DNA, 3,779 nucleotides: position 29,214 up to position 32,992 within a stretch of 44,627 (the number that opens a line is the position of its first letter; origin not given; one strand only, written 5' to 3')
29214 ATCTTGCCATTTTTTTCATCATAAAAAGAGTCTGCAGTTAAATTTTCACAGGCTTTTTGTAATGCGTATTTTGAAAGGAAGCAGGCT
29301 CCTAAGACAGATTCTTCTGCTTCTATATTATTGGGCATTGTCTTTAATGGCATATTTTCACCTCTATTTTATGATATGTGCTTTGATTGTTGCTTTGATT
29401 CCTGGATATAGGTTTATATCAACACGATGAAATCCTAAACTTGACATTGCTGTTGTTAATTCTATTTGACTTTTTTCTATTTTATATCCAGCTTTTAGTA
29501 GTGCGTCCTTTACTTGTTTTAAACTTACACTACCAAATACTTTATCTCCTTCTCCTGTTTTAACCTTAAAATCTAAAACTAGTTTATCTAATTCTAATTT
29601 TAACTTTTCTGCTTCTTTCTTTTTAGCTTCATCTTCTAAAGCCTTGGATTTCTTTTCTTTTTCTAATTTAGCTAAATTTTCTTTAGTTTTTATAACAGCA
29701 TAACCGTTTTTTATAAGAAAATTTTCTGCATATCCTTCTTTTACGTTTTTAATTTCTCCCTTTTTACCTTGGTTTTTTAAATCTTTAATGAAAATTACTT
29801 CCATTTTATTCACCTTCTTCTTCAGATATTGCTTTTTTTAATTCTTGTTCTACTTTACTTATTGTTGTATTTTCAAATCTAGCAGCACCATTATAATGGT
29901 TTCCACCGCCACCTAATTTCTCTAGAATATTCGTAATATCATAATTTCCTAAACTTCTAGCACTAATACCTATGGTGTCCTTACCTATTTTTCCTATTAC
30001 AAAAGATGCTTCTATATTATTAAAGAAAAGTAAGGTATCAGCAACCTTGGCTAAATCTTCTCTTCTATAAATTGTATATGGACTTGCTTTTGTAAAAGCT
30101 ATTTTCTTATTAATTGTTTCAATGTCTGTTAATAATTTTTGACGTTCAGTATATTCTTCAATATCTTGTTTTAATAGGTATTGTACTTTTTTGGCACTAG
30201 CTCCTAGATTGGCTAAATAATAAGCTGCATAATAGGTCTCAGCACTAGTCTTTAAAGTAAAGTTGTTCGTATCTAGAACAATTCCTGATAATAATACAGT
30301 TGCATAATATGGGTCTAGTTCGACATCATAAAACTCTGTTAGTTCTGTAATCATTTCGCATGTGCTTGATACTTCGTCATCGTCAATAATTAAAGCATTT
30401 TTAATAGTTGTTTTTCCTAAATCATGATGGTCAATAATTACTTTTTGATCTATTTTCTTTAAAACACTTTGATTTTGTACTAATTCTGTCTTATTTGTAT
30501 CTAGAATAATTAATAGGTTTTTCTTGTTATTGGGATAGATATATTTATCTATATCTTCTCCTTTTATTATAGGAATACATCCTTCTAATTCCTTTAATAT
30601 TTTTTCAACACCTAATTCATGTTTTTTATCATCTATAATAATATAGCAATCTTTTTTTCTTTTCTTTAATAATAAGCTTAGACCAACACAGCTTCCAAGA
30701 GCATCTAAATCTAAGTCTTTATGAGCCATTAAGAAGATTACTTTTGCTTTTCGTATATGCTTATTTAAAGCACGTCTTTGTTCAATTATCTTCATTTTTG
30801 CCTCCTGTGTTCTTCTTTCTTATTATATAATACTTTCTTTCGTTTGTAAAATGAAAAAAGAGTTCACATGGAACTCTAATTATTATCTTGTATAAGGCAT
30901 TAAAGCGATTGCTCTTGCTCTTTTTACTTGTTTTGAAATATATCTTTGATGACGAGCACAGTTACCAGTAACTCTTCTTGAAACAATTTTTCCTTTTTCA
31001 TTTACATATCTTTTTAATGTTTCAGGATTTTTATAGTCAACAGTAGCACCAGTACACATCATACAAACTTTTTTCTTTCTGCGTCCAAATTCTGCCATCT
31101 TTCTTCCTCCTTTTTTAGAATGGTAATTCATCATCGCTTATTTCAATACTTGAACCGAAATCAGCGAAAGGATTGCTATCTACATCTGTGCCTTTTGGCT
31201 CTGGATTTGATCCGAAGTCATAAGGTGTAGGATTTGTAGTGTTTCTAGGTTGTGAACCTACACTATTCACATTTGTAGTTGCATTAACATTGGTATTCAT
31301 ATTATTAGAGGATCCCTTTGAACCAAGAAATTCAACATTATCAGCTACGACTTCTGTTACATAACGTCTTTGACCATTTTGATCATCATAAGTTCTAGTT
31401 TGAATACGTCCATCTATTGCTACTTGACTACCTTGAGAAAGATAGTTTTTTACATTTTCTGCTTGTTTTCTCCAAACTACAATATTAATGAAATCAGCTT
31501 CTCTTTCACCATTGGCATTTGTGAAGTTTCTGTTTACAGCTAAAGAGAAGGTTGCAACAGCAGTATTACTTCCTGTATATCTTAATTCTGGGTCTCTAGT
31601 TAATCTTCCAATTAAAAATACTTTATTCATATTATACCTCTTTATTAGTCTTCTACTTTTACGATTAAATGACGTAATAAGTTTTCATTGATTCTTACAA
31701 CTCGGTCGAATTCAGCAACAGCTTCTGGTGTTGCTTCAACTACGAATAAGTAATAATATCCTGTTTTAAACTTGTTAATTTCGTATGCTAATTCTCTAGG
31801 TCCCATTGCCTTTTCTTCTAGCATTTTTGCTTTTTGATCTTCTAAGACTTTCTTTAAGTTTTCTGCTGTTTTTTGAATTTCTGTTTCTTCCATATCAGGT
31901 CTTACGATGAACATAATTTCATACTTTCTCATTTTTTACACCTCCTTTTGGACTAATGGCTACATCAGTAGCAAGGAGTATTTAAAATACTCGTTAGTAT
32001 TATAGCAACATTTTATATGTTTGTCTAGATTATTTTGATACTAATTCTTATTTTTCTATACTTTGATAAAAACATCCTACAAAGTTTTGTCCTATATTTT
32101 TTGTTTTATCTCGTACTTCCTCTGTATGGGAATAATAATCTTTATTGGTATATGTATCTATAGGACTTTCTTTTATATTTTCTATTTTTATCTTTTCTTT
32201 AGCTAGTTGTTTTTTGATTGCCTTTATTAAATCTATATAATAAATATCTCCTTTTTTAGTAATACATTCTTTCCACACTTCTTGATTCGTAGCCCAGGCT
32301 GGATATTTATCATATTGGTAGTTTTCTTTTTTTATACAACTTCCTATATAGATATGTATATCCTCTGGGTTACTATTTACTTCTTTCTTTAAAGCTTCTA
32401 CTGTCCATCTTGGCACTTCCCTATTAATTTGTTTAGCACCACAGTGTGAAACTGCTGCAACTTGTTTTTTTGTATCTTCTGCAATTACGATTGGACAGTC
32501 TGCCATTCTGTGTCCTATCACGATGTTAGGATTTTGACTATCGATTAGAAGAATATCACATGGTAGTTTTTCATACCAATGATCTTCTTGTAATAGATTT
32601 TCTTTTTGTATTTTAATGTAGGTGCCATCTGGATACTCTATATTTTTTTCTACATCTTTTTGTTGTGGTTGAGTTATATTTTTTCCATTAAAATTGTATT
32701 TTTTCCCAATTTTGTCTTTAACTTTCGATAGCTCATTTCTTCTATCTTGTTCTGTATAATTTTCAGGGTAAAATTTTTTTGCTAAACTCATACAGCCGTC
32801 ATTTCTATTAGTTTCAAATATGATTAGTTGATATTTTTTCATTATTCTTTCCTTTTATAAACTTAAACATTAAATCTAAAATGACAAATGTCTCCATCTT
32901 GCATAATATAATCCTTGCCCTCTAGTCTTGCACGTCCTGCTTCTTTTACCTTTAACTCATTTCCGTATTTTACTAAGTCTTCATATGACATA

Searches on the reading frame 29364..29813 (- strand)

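Call 52: search_protein_families(library=pfam, proteins=[window:29364-29813:-], max_evalue=0.00001)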
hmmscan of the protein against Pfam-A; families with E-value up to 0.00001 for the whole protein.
window:29364-29813:- (149 aa): 2 families
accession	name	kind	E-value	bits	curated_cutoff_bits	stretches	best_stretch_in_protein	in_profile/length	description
PF03948.19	Ribosomal_L9_C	-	1.1e-20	74.3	23.2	1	66-148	1-85/86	Ribosomal protein L9, C-terminal domain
PF01281.25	Ribosomal_L9_N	-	4.5e-19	68.2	20.7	1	4-50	1-47/47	Ribosomal protein L9, N-terminal domain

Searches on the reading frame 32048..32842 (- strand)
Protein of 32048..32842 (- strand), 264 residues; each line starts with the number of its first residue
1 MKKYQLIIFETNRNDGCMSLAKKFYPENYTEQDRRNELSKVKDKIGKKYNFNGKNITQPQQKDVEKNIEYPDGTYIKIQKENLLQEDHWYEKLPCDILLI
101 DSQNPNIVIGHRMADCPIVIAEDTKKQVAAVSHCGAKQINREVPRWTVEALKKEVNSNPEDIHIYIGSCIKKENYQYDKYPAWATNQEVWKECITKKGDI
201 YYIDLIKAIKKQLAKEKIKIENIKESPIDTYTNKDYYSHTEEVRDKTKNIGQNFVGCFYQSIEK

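Call 53: search_protein_families(library=pfam, proteins=[window:32048-32842:-], max_evalue=0.00001)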
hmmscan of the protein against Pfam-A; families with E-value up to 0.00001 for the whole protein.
window:32048-32842:- (264 aa): 1 family
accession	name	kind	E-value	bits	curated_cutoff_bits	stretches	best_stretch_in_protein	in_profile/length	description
PF02578.20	Cu-oxidase_4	-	2.1e-25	90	22.9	1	102-243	83-227/238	Multi-copper polyphenol oxidoreductase laccase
